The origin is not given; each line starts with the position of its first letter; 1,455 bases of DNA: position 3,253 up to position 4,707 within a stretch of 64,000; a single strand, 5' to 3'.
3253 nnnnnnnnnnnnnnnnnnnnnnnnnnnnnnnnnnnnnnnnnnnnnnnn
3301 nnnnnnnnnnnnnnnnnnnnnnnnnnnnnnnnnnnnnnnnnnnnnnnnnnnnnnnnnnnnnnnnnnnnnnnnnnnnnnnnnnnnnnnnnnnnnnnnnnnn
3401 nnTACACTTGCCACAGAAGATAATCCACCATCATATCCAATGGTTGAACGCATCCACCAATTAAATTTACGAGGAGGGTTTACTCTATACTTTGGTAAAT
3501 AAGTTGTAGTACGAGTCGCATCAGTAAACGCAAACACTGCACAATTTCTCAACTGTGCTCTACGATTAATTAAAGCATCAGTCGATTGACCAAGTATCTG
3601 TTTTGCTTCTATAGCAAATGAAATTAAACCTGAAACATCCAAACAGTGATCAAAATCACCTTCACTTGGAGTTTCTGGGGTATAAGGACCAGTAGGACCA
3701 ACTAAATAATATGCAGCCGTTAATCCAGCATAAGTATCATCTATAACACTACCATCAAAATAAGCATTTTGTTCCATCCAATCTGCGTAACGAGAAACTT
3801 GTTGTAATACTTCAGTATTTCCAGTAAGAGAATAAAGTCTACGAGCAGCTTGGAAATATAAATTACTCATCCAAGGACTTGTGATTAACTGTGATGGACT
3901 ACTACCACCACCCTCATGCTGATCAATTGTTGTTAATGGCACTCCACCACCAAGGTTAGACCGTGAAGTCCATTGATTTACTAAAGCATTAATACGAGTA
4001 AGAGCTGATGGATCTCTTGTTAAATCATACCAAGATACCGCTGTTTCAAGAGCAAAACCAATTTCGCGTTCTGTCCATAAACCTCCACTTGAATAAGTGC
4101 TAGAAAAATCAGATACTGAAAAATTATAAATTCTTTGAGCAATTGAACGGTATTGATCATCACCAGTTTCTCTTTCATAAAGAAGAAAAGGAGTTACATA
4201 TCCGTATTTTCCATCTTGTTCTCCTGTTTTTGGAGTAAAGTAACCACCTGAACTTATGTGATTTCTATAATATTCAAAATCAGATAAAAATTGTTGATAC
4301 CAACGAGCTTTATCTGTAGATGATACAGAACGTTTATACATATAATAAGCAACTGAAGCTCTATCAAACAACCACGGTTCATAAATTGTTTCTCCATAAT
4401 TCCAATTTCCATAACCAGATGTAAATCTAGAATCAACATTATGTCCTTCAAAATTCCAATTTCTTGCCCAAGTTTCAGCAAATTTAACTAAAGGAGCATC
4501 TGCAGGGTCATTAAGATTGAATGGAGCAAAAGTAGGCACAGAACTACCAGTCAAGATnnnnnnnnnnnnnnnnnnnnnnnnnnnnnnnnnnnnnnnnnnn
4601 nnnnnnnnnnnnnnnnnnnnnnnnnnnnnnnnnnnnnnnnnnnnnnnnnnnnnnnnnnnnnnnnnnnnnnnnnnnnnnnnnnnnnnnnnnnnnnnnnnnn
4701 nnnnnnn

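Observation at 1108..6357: Giant secreted mosaic protein with a heparinase II/III-like polysaccharide-lyase module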

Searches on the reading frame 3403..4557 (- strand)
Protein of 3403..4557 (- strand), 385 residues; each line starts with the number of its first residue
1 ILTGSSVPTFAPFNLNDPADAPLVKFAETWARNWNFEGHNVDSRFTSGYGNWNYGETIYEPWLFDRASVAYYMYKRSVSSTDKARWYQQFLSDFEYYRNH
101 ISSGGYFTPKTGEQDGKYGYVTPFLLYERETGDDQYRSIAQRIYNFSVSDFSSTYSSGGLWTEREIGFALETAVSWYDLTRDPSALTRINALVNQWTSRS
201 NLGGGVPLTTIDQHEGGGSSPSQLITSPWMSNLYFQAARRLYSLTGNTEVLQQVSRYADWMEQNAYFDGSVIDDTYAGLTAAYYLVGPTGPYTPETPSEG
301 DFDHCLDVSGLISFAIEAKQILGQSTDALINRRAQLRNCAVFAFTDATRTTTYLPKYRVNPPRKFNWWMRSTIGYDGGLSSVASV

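Call 8: search_protein_families(library=pfam, proteins=[window:3403-4557:-], max_evalue=10)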
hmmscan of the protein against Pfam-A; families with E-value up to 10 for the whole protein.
seq(385 aa): 3 families
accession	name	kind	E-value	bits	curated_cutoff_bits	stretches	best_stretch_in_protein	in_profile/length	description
PF07944.18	Beta-AFase-like_GH127_cat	-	5.9e-06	26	24.9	2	159-263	53-159/376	Beta-L-arabinofuranosidase, GH127 catalytic domain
PF03663.20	Glyco_hydro_76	-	8.3e-05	22.7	25.9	2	190-275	122-203/366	Glycosyl hydrolase family 76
PF07470.19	Glyco_hydro_88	-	0.058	12.8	26.6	2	229-283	29-85/352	Glycosyl Hydrolase Family 88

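Call 10: search_solved_structures(query=window:3403-4557:-, max_evalue=10, show_alignments=2)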
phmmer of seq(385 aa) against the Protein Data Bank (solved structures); distinct sequences matched with E-value up to 10: 6.
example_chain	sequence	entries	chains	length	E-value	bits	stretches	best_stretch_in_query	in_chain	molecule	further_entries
4n14_A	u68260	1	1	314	0.15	14.3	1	191-234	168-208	Cell division cycle protein 20 homolog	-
4ggc_A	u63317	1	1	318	0.15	14.2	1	191-234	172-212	Cell division cycle protein 20 homolog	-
5lcw_Q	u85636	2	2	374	0.19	13.9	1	191-234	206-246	Cell division cycle protein 20 homolog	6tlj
4gga_A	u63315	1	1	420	0.22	13.7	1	191-234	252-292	Cell division cycle protein 20 homolog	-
4ggd_A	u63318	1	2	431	0.23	13.7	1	191-234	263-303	Cell division cycle protein 20 homolog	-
5g04_R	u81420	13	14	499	0.27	13.4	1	191-234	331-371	CELL DIVISION CYCLE PROTEIN 20 HOMOLOG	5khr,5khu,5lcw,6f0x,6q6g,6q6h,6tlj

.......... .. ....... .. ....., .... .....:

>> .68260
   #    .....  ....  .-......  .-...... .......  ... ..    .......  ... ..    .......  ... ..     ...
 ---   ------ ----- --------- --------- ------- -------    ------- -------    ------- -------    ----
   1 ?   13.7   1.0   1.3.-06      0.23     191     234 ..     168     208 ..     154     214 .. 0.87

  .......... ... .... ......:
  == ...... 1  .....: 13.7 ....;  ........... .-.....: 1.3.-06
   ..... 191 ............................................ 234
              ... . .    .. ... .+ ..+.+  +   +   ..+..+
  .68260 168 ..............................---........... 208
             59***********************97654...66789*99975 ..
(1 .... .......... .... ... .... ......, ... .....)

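Call 17: find_homologous_proteins(query=window:3403-4557:-, max_evalue=0.001)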
Query seq(385 aa) (385 aa): 218 proteins with E <= 0.001 among 8000 candidates; the best 120 are listed.
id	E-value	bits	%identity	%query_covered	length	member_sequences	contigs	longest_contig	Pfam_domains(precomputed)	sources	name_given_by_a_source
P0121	5.5e-182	623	73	96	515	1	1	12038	-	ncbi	-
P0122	3.6e-177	607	70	98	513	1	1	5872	PF07944.19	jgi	jgi:hypothetical protein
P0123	7.3e-177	606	70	97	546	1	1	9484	-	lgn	-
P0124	3.5e-175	601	70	96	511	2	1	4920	-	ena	-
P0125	4.5e-125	436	58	90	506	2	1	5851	-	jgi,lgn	jgi:hypothetical protein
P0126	6.2e-124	432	57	90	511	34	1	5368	-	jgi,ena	-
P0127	1.3e-123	431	54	96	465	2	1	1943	-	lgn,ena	-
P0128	3.0e-118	413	56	92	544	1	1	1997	PF07944.19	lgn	-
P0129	3.6e-117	410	55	94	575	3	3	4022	PF07944.19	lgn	-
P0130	6.8e-117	409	56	90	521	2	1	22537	-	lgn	-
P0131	3.4e-116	407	54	90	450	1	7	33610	-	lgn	-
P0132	5.5e-116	406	56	90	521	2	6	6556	-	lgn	-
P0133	8.5e-116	405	56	90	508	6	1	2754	-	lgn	-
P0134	6.5e-115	402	56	90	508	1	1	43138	-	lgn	-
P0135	1.2e-114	402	56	91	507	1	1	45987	-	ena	-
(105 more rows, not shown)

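Call 26: search_solved_structures(query=A2, max_evalue=10, show_alignments=2)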
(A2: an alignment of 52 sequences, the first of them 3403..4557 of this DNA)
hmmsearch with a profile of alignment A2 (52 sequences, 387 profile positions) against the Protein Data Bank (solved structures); distinct sequences matched with E-value up to 10: 3.
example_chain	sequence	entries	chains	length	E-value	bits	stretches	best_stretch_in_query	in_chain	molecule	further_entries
4bmo_A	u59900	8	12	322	0.27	13.4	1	162-275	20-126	RIBONUCLEOSIDE-DIPHOSPHATE REDUCTASE SUBUNIT BETA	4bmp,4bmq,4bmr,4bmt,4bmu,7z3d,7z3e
6qo5_A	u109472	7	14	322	0.35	13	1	162-274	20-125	Ribonucleoside-diphosphate reductase subunit beta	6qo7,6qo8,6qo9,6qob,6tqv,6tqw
6tqx_A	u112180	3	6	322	0.52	12.5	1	162-274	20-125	Ribonucleoside-diphosphate reductase subunit beta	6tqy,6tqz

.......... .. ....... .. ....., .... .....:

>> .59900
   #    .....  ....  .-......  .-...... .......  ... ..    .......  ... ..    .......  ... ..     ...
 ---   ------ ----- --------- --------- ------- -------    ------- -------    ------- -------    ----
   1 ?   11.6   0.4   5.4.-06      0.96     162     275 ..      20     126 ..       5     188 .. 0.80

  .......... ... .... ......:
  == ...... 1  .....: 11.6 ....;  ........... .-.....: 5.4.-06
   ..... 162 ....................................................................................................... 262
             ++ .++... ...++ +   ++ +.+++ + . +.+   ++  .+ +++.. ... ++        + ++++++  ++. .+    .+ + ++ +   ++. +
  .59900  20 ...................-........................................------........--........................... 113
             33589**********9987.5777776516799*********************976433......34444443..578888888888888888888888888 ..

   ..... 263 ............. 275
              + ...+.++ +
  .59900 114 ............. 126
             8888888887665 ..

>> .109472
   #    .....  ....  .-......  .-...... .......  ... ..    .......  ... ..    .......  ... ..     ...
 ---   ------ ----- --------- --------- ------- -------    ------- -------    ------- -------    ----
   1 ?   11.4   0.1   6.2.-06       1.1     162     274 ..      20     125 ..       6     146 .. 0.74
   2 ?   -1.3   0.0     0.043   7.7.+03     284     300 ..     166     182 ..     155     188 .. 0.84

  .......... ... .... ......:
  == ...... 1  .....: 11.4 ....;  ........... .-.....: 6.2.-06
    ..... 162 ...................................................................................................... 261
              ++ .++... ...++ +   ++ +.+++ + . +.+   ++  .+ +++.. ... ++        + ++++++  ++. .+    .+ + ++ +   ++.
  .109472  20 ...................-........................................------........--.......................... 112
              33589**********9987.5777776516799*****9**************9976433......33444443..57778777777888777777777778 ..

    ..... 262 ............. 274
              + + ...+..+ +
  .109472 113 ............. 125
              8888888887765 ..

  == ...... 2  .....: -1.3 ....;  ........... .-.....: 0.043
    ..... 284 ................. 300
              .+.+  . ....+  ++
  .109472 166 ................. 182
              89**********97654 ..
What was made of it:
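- Tried and rejected: A profile of the middle domain against PDB sequences (call 26) gave only chance hits to ribonucleotide reductase beta.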

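Call 34: predict_structure(alignment_id=A2)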
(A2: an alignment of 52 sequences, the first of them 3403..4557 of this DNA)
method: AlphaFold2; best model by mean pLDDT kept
length: 385 residues; sequences in the alignment: 52
mean_pLDDT: 89.7   pTM: 0.90
mean pLDDT of the five models: 89.7, 88.8, 88.2, 87.5, 87.2
residues with pLDDT >= 90: 285; 70-90: 66; 50-70: 22; < 50: 12
segments of 3 or more residues with pLDDT < 50: 1-3, 377-385
pLDDT, mean of each block of 10 residues (from residue 1): 62 94 96 94 91 75 78 97 98 94 89 78 97 98 95 70 90 97 98 94 90 79 90 95 96 98 97 97 94 87 95 97 98 98 96 94 89 62 35
secondary structure, 60 per line:
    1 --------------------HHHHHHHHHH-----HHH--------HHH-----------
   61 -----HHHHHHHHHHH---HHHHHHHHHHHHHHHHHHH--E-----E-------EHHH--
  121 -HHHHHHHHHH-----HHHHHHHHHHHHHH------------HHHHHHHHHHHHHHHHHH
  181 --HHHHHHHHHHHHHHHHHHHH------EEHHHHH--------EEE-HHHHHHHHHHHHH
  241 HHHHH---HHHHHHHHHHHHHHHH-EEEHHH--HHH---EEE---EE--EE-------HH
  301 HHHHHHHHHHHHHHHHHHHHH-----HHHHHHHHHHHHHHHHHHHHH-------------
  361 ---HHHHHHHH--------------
elements in order: H21-30 H66-76 H80-98 H122-131 H137-150 H163-180 H183-202 H211-215 E224-226 H228-245 H249-264 E266-268 E280-282 H299-321 H327-347 H364-371

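Call 36: fold_search(model_id=the predicted structure, library=pdb)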
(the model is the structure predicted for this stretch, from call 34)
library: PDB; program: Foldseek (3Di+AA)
matches with E <= 10: 881; with E <= 0.001: 59
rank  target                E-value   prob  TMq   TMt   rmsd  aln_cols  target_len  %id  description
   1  4d4b_A                1.7e-05  1.00  0.50  0.57   6.5       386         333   12  The catalytic domain, BcGH76, of Bacillus circulans Aman6 in complex with MSMSMe (released 2015-03-25)
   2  4boj_B                1.8e-05  1.00  0.52  0.59   6.4       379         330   14  Crystal structure of Bacillus circulans TN-31 Aman6 in complex with mannobiose (released 2014-05-28)
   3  5n0f_B                2.6e-05  1.00  0.52  0.57   7.5       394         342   12  The catalytic domain, BcGH76, of Bacillus circulans Aman6 in complex with 1,6-ManSIFG (released 2017-08-09)
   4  4boj_C                3.2e-05  1.00  0.55  0.60   6.9       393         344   13  Crystal structure of Bacillus circulans TN-31 Aman6 in complex with mannobiose (released 2014-05-28)
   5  5agd_B                3.2e-05  1.00  0.54  0.60   7.1       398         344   13  An inactive (D125N) variant of the catalytic domain, BcGH76, of Bacillus circulans Aman6 in complex with alpha-1,6-man (released 2015-03-25)
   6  4d4a_B                3.5e-05  1.00  0.53  0.59   7.2       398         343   12  Structure of the catalytic domain (BcGH76) of the Bacillus circulans GH76 alpha mannanase, Aman6. (released 2015-03-25)
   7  4d4c_A                4.2e-05  1.00  0.50  0.56   6.9       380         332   12  The catalytic domain, BcGH76, of Bacillus circulans Aman6 in complex with 1,6-ManDMJ (released 2015-03-25)
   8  5agd_A                4.2e-05  1.00  0.49  0.56   6.9       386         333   11  An inactive (D125N) variant of the catalytic domain, BcGH76, of Bacillus circulans Aman6 in complex with alpha-1,6-man (released 2015-03-25)
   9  4d4a_A                5.5e-05  1.00  0.51  0.57   6.9       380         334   12  Structure of the catalytic domain (BcGH76) of the Bacillus circulans GH76 alpha mannanase, Aman6. (released 2015-03-25)
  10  4bok                  6.0e-05  1.00  0.53  0.58   6.4       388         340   12  Crystal structure of Bacillus circulans TN-31 Aman6 (released 2014-05-28)
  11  5m77_A                6.0e-05  1.00  0.50  0.56   6.8       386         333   13  a GH76 family enzyme structure (released 2017-08-09)
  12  6zbw_B                7.2e-05  1.00  0.52  0.58   6.4       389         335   12  Structure of the D125N mutant of the catalytic domain of the Bacillus circulans alpha-1,6 Mannanase in complex with an (released 2021-04-28)
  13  4d4c_B                7.5e-05  1.00  0.52  0.57   7.4       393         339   14  The catalytic domain, BcGH76, of Bacillus circulans Aman6 in complex with 1,6-ManDMJ (released 2015-03-25)
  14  7nl5_A                8.2e-05  1.00  0.52  0.58   6.8       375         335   12  Structure of the catalytic domain of the Bacillus circulans alpha-1,6 Mannanase in complex with an alpha-1,6-alpha-man (released 2021-04-28)
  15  6zbm                  9.0e-05  1.00  0.52  0.58   6.7       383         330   13  Structure of the D125N mutant of the catalytic domain of the Bacillus circulans alpha-1,6 Mannanase in complex with an a (released 2021-04-28)
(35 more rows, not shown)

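Call 59: search_protein_families(library=pfam, alignment_id=A2, max_evalue=0.1)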
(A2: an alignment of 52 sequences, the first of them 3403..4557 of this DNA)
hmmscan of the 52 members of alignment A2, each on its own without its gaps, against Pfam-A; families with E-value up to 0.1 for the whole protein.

A. member 1, window:3403-4557:- (385 aa): 3 families
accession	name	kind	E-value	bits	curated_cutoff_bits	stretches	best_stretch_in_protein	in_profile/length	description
PF07944.18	Beta-AFase-like_GH127_cat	-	5.9e-06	26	24.9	1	159-263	53-159/376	Beta-L-arabinofuranosidase, GH127 catalytic domain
PF03663.20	Glyco_hydro_76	-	8.3e-05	22.7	25.9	1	190-275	122-203/366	Glycosyl hydrolase family 76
PF07470.19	Glyco_hydro_88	-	0.058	12.8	26.6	0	229-283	29-85/352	Glycosyl Hydrolase Family 88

B. families by the number of members that match (of 52 scanned): 12 families
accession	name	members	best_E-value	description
PF07944.18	Beta-AFase-like_GH127_cat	21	5.7e-06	Beta-L-arabinofuranosidase, GH127 catalytic domain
PF07470.19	Glyco_hydro_88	6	0.00017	Glycosyl Hydrolase Family 88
PF03663.20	Glyco_hydro_76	3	8.3e-05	Glycosyl hydrolase family 76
PF19805.5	DUF6288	3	0.0016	Family of unknown function (DUF6288)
PF04625.18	DEC-1_N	2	0.062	DEC-1 protein, N-terminal region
PF16031.10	TonB_N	1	0.0069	TonB polyproline region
PF07739.18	TipAS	1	0.024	TipAS antibiotic-recognition domain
PF08239.17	SH3_3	1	0.034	Bacterial SH3 domain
PF05702.16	Herpes_UL49_5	1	0.035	Herpesvirus UL49.5 envelope/tegument protein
PF05426.18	Alginate_lyase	1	0.039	Alginate lyase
PF09392.15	T3SS_needle_F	1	0.05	Type III secretion needle MxiH, YscF, SsaG, EprI, PscF, EscF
PF05757.16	PsbQ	1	0.089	Oxygen evolving enhancer protein 3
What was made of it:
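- On GH88/GH105 unsaturated uronyl hydrolases (middle domain): Pfam Glyco_hydro_88 scores 12.8 bits against 26.6 (call 8), and only 6 of 52 relatives hit it weakly (call 59).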

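Call 67: search_protein_representatives(alignment_id=A2)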
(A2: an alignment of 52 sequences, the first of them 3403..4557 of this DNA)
Query: 52 sequences, 387 profile positions. Proteins with E-value up to 0.001 (for the whole library): 473; up to 1e-10: 319; up to 1e-30: 148. The best 150 are listed.
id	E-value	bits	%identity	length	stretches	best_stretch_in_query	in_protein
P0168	2.0e-186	636.1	-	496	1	14-382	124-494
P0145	1.1e-184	630.3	-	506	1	18-382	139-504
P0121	6.8e-168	575.1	-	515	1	19-380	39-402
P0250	9.8e-168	574.5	-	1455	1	11-381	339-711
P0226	2.3e-166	570.0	-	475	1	12-385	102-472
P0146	1.5e-161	554.2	-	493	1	12-380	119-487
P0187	1.4e-159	547.6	-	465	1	15-384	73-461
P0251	9.5e-159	544.9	-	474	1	16-385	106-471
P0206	8.6e-158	541.8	-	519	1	13-383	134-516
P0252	2.9e-154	530.2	-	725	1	20-383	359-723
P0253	5.7e-152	522.6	-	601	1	14-383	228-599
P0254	1.1e-151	521.7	-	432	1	12-385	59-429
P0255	6.7e-148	509.2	-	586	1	12-384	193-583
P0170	2.1e-139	481.3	-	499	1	65-384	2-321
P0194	1.2e-136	472.2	-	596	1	16-382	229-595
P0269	5.7e-65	236.2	-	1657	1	47-383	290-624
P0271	3.5e-62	227.0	-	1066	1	49-383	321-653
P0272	1.1e-61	225.4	-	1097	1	47-381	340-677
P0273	5.0e-61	223.2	-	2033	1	19-380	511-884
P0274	6.5e-58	213.0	-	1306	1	47-384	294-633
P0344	3.5e-35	138.2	-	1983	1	65-380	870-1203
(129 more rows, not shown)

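Call 69: search_protein_families(library=pfam, proteins=[P0269, P0273, P0274, P0271, P0272, P0344], max_evalue=0.001)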
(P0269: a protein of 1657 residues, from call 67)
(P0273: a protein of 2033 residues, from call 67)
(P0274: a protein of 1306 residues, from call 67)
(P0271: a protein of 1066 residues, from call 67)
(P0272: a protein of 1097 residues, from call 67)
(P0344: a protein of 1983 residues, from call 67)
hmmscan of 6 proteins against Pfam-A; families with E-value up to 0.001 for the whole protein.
P0269 (1657 aa): 6 families
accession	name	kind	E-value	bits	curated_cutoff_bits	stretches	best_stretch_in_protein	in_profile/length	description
PF17892.7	Cadherin_5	-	6.7e-20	71.2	26.5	1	150-242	1-90/98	Cadherin-like domain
PF17963.7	Big_9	-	1.6e-17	64.6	23.6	1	151-242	1-83/89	Bacterial Ig domain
PF17803.7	Cadherin_4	-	1.6e-12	48.2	25.1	1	142-218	2-71/71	Bacterial cadherin-like domain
PF07679.22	I-set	-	1.4e-10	41.5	23.7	0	1271-1354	2-86/90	Immunoglobulin I-set domain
PF13927.12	Ig_3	-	2.2e-09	38.1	30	0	1272-1345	4-78/78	Immunoglobulin domain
PF13895.12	Ig_2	-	2.7e-05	24.8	27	0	1272-1359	4-79/79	Immunoglobulin domain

P0273 (2033 aa): 8 families
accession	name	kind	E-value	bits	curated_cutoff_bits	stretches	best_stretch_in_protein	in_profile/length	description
PF17963.7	Big_9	-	6.7e-22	78.6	23.6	2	403-499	1-88/89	Bacterial Ig domain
PF12789.12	PTR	-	4.2e-18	65.6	27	1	212-269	2-59/60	Phage tail repeat like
PF17892.7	Cadherin_5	-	5.6e-18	65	26.5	2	403-501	2-97/98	Cadherin-like domain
PF13927.12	Ig_3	-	6.2e-14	52.7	30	1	1309-1380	2-78/78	Immunoglobulin domain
PF17803.7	Cadherin_4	-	9.1e-13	49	25.1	2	395-469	3-70/71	Bacterial cadherin-like domain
PF07679.22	I-set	-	1.2e-11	44.9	23.7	1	1309-1388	1-85/90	Immunoglobulin I-set domain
PF13895.12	Ig_2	-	1.4e-11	44.9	27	1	1309-1392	2-77/79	Immunoglobulin domain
PF19076.6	CshA_repeat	-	6.6e-06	27.2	27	1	304-386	9-89/103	Surface adhesin CshA repetitive domain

P0274 (1306 aa): 5 families
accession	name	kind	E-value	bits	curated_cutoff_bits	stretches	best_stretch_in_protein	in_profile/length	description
PF17963.7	Big_9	-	2.9e-18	67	23.6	1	155-251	1-88/89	Bacterial Ig domain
PF17892.7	Cadherin_5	-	4.5e-14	52.5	26.5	1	154-253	1-97/98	Cadherin-like domain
PF17803.7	Cadherin_4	-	7.1e-13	49.3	25.1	1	145-222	1-71/71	Bacterial cadherin-like domain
PF07679.22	I-set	-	0.00015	22.2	23.7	0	827-908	1-84/90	Immunoglobulin I-set domain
PF13927.12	Ig_3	-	0.00016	22.5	30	0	827-891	2-69/78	Immunoglobulin domain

P0271 (1066 aa): 5 families
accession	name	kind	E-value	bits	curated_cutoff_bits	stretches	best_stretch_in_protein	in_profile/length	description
PF17963.7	Big_9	-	3.4e-17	63.5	23.6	2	179-269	1-82/89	Bacterial Ig domain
PF17892.7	Cadherin_5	-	1.5e-15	57.2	26.5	1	179-268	2-87/98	Cadherin-like domain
PF17803.7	Cadherin_4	-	2.1e-08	35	25.1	1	170-246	2-71/71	Bacterial cadherin-like domain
PF13927.12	Ig_3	-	0.0004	21.3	30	0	755-791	2-38/78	Immunoglobulin domain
PF07679.22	I-set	-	0.00067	20.1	23.7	0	755-789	1-35/90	Immunoglobulin I-set domain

P0272 (1097 aa): 5 families
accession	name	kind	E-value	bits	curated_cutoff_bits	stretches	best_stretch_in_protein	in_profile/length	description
PF17963.7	Big_9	-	1e-14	55.6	23.6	2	199-292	1-83/89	Bacterial Ig domain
PF17892.7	Cadherin_5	-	7.2e-14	51.8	26.5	1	199-295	2-94/98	Cadherin-like domain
PF17803.7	Cadherin_4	-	1.9e-09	38.3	25.1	1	189-266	1-70/71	Bacterial cadherin-like domain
PF13927.12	Ig_3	-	1.1e-05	26.3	30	1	784-859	2-78/78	Immunoglobulin domain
PF07679.22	I-set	-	1.1e-05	25.8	23.7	1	784-863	1-81/90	Immunoglobulin I-set domain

P0344 (1983 aa): 5 families
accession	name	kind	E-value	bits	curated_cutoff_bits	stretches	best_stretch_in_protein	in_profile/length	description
PF00041.27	fn3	-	5.6e-18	65.4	25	2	1400-1479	2-82/84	Fibronectin type III domain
PF16656.11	Pur_ac_phosph_N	-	2.4e-08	34.8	30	2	1496-1576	10-93/93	Purple acid Phosphatase, N-terminal domain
PF25549.1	DUF7927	-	5.5e-05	23.9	31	0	1233-1257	12-36/132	Domain of unknown function (DUF7927)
PF07679.22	I-set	-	0.00015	22.2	23.7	0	1689-1745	9-80/90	Immunoglobulin I-set domain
PF25788.1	Ig_Rha78A_N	-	0.00043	20.9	27.4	0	1440-1481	59-100/105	Rha78A-like, N-terminal immunoglobulin domain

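Call 70: find_encoding_contigs(protein=P0273, flank=8000, max_places=2)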
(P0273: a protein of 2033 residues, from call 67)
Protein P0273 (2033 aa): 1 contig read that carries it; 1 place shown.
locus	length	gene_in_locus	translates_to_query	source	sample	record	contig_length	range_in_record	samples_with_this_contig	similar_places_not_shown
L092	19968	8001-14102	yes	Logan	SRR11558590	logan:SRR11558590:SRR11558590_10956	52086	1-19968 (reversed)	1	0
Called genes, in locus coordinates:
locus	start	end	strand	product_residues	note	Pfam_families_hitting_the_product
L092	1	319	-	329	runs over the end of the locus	-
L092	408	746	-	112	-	PF23858:DUF7220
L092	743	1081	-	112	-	PF03819:MazG (weak)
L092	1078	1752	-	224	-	PF18909:dGTP_diPhyd_N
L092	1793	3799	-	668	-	PF17975:RNR_Alpha (faint), PF21995:RNR-II_ins_dom (weak), PF02867:Ribonuc_red_lgC (faint)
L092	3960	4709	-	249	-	PF02511:Thy1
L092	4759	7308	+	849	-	PF09327:Phage_Tail_Tip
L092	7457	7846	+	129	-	-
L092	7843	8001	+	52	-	-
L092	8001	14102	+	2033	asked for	PF12789:PTR, PF17963:Big_9, PF19076:CshA_repeat (faint), PF17803:Cadherin_4, PF17892:Cadherin_5, PF17963:Big_9, PF07679:I-set (faint), PF13927:Ig_3 (weak), +1 more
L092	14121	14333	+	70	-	-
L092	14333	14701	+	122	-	PF08291:Peptidase_M15_3, PF05951:Peptidase_M15_2 (faint)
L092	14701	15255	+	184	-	-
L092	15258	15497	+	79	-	-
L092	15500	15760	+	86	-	-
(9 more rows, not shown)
